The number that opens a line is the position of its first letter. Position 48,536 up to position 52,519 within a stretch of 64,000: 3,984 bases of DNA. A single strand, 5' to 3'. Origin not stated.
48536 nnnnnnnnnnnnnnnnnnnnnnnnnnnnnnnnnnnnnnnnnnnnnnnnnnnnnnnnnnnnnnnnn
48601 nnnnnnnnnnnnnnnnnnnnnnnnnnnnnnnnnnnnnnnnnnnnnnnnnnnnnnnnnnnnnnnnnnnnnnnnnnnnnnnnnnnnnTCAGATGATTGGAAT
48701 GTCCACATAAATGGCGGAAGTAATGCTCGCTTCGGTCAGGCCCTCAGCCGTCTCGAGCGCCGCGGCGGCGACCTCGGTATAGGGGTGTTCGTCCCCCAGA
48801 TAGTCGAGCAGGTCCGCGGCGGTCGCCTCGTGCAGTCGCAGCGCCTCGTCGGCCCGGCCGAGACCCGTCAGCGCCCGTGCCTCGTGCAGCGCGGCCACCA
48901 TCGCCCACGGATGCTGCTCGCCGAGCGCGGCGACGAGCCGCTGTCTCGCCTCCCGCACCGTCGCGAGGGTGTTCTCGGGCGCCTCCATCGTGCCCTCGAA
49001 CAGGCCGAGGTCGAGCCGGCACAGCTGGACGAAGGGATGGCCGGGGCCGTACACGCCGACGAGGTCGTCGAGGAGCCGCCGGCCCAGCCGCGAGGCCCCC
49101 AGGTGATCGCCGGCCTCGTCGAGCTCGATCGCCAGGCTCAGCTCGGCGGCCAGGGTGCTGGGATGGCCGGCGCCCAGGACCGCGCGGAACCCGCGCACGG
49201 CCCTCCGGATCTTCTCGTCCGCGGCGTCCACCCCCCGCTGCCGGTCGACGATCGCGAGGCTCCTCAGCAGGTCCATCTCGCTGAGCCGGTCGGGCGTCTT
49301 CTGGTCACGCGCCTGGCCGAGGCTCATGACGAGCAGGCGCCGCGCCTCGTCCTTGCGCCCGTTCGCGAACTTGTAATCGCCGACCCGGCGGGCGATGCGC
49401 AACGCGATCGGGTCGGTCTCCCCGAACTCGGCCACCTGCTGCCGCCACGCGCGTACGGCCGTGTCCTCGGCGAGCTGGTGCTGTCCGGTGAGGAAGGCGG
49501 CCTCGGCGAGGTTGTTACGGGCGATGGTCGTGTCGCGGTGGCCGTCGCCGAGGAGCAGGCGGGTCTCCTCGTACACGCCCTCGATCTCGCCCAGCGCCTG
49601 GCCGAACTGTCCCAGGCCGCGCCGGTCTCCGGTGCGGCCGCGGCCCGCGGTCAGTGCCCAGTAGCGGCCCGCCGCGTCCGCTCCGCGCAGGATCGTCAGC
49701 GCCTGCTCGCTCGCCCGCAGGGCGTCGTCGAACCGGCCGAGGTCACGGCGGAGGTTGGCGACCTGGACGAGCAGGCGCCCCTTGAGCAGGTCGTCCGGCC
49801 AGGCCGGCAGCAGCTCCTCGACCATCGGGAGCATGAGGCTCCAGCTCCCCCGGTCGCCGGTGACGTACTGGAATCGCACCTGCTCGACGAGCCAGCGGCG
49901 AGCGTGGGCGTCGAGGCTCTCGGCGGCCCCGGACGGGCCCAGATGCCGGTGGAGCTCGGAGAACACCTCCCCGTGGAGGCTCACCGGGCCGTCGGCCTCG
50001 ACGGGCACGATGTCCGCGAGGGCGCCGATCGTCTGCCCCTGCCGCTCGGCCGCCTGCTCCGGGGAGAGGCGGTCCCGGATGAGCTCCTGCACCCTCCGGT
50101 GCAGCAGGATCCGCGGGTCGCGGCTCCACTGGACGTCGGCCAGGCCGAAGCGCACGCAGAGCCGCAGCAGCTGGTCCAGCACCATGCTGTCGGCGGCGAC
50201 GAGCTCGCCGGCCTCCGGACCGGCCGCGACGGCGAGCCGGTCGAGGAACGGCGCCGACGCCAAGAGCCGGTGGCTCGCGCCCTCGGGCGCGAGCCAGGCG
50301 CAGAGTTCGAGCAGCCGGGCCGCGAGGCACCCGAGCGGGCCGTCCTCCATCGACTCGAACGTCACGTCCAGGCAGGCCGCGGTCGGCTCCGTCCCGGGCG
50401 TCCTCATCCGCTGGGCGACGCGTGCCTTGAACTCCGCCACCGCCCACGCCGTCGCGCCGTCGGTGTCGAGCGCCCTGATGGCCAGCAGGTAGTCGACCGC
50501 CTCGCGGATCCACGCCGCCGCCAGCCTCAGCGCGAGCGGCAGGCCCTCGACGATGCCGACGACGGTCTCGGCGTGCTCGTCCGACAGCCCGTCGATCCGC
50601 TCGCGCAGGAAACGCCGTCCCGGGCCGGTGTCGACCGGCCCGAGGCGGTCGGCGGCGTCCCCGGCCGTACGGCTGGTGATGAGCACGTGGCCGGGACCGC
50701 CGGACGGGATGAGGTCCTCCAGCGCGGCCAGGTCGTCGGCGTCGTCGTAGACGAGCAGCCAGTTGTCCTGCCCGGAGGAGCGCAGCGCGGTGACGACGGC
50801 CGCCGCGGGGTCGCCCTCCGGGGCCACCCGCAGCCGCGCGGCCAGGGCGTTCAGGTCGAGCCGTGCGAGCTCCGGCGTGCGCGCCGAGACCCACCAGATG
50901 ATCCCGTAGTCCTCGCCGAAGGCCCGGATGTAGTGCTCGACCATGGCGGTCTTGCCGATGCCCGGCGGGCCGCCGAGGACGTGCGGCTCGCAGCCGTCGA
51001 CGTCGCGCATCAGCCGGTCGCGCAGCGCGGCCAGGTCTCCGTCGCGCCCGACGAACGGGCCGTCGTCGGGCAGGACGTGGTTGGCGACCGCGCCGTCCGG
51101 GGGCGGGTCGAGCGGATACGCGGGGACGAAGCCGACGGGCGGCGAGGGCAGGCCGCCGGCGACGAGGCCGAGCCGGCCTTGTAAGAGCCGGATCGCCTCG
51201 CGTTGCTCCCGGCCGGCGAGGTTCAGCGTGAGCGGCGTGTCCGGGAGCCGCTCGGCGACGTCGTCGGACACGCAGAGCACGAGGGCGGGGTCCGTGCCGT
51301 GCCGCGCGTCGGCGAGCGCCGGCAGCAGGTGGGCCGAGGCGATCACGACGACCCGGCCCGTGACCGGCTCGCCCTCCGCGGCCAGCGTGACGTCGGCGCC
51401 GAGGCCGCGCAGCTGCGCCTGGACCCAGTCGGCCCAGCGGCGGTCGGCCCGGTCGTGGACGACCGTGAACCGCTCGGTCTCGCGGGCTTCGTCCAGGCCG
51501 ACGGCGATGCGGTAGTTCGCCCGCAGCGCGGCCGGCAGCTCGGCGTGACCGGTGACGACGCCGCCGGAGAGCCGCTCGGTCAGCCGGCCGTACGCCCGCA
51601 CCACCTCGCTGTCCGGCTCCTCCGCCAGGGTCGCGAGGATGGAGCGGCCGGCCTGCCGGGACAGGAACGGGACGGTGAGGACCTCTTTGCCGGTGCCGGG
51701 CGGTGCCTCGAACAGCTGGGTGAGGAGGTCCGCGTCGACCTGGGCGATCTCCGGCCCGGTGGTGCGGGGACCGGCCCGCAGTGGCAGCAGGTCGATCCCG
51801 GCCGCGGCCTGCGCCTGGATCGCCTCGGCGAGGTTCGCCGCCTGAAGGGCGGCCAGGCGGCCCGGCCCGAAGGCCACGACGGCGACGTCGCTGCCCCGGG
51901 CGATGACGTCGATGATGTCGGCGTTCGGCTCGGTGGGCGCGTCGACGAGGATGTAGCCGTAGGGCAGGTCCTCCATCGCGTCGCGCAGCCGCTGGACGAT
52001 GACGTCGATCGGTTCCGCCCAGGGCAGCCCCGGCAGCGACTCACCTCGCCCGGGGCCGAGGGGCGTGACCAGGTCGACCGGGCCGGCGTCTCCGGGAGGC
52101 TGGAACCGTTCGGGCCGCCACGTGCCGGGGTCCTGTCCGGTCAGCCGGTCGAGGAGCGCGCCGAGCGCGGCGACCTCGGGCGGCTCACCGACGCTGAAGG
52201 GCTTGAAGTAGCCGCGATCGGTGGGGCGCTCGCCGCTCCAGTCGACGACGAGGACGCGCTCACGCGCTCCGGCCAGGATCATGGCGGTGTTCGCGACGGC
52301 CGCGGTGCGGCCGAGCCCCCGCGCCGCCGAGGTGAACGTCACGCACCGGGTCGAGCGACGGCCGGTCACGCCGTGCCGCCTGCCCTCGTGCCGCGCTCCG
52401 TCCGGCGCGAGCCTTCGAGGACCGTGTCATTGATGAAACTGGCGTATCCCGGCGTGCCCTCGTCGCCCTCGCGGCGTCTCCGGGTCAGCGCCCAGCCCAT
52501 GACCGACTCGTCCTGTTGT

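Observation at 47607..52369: TIR / NB-ARC / TPR STAND NTPase with a degenerate ParA-MinD-like N-domain, co-translated with a tandem-roadblock (MglB-like) protein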

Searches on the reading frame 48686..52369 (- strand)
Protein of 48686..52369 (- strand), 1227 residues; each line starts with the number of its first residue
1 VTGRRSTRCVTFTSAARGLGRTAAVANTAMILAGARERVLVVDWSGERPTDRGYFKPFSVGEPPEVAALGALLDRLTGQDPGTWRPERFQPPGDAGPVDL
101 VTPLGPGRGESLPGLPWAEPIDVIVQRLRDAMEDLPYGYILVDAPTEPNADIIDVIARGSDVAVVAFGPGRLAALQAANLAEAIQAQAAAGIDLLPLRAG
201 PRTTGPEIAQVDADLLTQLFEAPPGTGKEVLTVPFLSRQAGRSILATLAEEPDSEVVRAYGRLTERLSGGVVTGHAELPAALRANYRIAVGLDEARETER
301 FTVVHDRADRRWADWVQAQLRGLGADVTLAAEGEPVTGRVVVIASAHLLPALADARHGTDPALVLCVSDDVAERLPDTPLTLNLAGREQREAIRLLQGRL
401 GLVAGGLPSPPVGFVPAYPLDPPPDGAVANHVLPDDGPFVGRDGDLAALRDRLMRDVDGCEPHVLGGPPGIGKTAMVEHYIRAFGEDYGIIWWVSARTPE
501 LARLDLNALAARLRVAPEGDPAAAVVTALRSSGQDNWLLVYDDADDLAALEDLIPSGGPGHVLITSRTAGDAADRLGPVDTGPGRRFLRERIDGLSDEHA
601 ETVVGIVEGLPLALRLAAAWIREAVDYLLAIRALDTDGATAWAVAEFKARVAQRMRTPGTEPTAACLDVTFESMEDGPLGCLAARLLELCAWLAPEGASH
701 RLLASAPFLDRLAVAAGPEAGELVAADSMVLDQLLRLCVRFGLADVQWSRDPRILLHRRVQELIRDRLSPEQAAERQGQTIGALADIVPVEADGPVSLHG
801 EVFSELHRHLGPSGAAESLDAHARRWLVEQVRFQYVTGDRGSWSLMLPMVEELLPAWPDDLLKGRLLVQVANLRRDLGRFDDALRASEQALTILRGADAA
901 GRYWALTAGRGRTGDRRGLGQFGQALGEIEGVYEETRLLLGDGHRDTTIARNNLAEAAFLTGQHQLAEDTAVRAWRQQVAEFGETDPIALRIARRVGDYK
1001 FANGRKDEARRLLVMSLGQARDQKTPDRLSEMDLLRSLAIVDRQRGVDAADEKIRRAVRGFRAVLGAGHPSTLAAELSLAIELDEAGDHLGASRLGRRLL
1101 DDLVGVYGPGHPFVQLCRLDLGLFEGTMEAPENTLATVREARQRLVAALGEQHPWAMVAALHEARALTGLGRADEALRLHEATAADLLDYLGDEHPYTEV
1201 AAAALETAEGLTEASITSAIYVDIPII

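Call 6: search_protein_families(library=pfam, proteins=[window:48686-52369:-], max_evalue=1)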
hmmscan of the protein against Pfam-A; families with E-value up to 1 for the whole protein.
window:48686-52369:- (1227 aa): 11 families
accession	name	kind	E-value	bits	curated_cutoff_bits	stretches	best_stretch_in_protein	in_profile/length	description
PF13424.12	TPR_12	-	1.8e-18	66.9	30.1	7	950-1017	5-72/77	Tetratricopeptide repeat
PF13191.12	AAA_16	-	3.9e-09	37.7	32.6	1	438-531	1-96/167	AAA ATPase domain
PF13374.12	TPR_10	-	2.9e-05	24.4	27.5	1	1164-1197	9-42/42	Tetratricopeptide repeat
PF13401.12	AAA_22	-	0.0066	17.2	27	1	464-553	9-104/130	AAA domain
PF13676.11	TIR_2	-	0.018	15.9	28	1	302-331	2-31/122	TIR domain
PF07721.20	TPR_4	-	0.047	14.8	27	0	1158-1179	2-23/26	Tetratricopeptide repeat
PF07728.20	AAA_5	-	0.094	13.2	22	1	464-487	3-27/139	AAA domain (dynein-related subfamily)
PF25199.1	nSTAND_NTPase5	-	0.1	12.9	34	0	464-567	45-133/145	Novel STAND NTPase 5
PF00515.34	TPR_1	-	0.12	12.6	27.8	0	871-893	8-30/34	Tetratricopeptide repeat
PF05729.18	NACHT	-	0.24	11.6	26.7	1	464-564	4-110/167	NACHT domain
PF07719.23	TPR_2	-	0.31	11.7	27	0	867-893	4-30/34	Tetratricopeptide repeat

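Call 7: search_protein_families(library=ncbifam, proteins=[window:48686-52369:-], max_evalue=1)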
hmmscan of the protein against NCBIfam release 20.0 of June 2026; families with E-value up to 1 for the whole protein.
window:48686-52369:- (1227 aa): 5 families
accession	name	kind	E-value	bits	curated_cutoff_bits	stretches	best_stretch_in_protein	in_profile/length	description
NF040586.1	FxSxx_TPR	equivalog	1.7e-160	536.3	300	1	438-1209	7-779/830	FxSxx-COOH system tetratricopeptide repeat protein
NF047398.1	AAA_KGGVGR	domain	4.6e-05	23.8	90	1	8-48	3-43/190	KGGVGR-motif variant AAA ATPase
NF042914.1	SAV915_dom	domain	6.3e-05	22.7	40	1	1142-1160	19-37/58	SAV_915 family protein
TIGR02928.1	TIGR02928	subfamily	0.016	14.1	181.3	1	431-486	11-66/366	orc1/cdc6 family replication initiation protein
TIGR01968.1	minD_bact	equivalog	0.19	11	212.9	1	8-44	2-38/261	septum site-determining protein MinD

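Call 8: search_protein_families(library=padloc, proteins=[window:48686-52369:-], max_evalue=1)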
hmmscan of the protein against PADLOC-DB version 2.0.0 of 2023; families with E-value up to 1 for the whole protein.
window:48686-52369:- (1227 aa): 1 family
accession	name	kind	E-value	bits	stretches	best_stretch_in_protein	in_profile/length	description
PDLC04559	PDC-M28B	-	0.0029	14.7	1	7-45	128-166/438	-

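Call 23: find_homologous_proteins(query=window:48689-52369:-, max_evalue=1e-30)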
Query window:48689-52369:- (1227 aa): 6 proteins with E <= 1e-30 among 8000 candidates.
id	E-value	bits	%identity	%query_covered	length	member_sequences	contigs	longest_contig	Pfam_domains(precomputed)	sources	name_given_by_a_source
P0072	0.0e+0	2687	99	100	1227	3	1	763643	PF13424.13,PF13191.13,PF13374.13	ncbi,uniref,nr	ncbi:FxSxx-COOH system tetratricopeptide repeat protein [Actinoallomurus iriomotensis]|uniref:NTPase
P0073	0.0e+0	2356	87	100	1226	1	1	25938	PF13424.13,PF13191.13,PF13374.13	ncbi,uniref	ncbi:FxSxx-COOH system tetratricopeptide repeat protein [Actinoallomurus acaciae]|uniref:FxSxx-COOH 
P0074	0.0e+0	2306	85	100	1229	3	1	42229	PF13424.13,PF13191.13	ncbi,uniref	ncbi:FxSxx-COOH system tetratricopeptide repeat protein [Actinoallomurus oryzae]|uniref:FxSxx-COOH s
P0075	0.0e+0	1068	47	100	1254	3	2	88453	PF13424.13,PF13191.13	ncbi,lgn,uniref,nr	ncbi:FxSxx-COOH system tetratricopeptide repeat protein [Actinomadura formosensis]|uniref:FxSxx-COOH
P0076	4.7e-240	818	42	99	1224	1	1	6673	PF13424.13,PF13191.13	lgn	-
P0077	7.2e-44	168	27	62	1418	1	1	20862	PF25000.1,PF13424.13,PF00931.29,PF13374.13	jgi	jgi:tetratricopeptide (TPR) repeat protein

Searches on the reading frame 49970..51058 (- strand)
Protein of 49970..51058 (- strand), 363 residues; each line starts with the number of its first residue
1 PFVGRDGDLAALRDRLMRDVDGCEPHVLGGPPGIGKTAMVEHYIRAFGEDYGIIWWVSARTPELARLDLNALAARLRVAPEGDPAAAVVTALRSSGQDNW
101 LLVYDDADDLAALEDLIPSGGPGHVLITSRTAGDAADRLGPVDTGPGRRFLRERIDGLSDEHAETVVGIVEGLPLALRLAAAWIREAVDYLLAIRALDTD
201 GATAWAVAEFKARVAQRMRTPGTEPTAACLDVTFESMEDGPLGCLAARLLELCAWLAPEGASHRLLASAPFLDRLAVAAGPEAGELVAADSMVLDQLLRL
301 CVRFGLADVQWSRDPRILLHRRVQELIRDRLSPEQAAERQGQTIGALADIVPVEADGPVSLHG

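Call 64: find_related_loci(query=A8, collection=metagenome_contigs, flank=9000)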
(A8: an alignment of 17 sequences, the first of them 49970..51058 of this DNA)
Query A8 (363 aa) in metagenome_contigs; peptide patterns used: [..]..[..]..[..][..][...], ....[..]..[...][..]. (x = any residue, [..] = any of these).
600 stretches matched a pattern (row limit reached: there are more); 488 encode a relative of the query (tblastn E <= 1e-3); the best 80 are kept; 79 distinct loci.
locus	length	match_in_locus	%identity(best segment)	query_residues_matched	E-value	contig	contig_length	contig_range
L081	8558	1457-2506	38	2-356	3e-54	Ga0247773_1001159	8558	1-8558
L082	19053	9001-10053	38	2-356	4e-48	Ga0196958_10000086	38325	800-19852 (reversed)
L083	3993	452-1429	35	25-360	2e-38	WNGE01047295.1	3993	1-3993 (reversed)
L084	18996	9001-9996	34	2-342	8e-37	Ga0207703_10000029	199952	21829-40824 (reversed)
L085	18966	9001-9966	36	2-332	1e-36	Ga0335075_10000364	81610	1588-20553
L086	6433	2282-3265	36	2-338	2e-36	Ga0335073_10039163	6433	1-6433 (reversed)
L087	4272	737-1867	35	2-363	9e-36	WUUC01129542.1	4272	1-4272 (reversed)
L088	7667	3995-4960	37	2-332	8e-36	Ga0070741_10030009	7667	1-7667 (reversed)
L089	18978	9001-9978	35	2-332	1e-35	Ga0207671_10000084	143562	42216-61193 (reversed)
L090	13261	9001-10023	34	2-351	3e-35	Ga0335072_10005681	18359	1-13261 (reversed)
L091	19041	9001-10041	33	2-358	6e-35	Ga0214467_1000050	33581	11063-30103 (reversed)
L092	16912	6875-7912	35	2-356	1e-34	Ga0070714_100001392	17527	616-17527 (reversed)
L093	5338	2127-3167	33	2-358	1e-34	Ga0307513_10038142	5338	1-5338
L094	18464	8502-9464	35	2-331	1e-34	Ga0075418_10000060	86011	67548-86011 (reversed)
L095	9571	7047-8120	32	2-357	1e-33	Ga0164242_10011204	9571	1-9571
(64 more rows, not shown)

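Call 69: search_solved_structures(query=A8, max_evalue=0.001)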
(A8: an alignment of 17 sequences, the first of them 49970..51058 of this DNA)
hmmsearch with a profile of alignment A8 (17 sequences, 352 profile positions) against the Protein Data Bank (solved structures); distinct sequences matched with E-value up to 0.001: 26.
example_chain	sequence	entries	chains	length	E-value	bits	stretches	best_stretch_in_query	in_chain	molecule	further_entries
9cc8_A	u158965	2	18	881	4.4e-08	35.8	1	2-179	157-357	NLR-required for cell death 4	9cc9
1z6t_A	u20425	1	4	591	1e-07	34.6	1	1-185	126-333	Apoptotic protease activating factor 1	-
6s2p_N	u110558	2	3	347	1.4e-07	34.1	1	2-183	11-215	NRC1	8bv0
9ri9_B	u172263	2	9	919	1.5e-07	34.1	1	2-177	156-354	NRC3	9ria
5juy_A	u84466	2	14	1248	3.3e-07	32.9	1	1-185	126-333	Apoptotic protease-activating factor 1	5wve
3jbt_A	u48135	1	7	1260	3.4e-07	32.9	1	1-185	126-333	Apoptotic protease-activating factor 1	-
3j2t_A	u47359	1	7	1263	3.4e-07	32.9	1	1-185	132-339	Apoptotic protease-activating factor 1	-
3sfz_A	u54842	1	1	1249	6.2e-07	32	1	1-185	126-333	Apoptotic peptidase activating factor 1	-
3shf_A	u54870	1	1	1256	1.6e-06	30.7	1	1-185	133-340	Apoptotic peptidase activating factor 1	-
9h2l_A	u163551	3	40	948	1.8e-06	30.5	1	3-225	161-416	NB-ARC domain-containing protein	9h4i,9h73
8xvb_A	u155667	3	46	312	2e-06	30.4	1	22-115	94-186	ATP-dependent target DNA activator B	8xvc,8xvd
6j5t_G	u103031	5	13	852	1.7e-05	27.3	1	24-134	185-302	Disease resistance RPP13-like protein 4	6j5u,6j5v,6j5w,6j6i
9qlv_A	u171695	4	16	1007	7.5e-05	25.2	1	2-132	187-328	Disease resistance protein ADR2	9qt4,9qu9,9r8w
7jlv_A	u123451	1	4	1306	8.9e-05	24.9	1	2-180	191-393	Disease resistance protein Roq1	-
7jlu_A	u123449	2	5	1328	9.1e-05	24.9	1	2-180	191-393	Disease resistance protein Roq1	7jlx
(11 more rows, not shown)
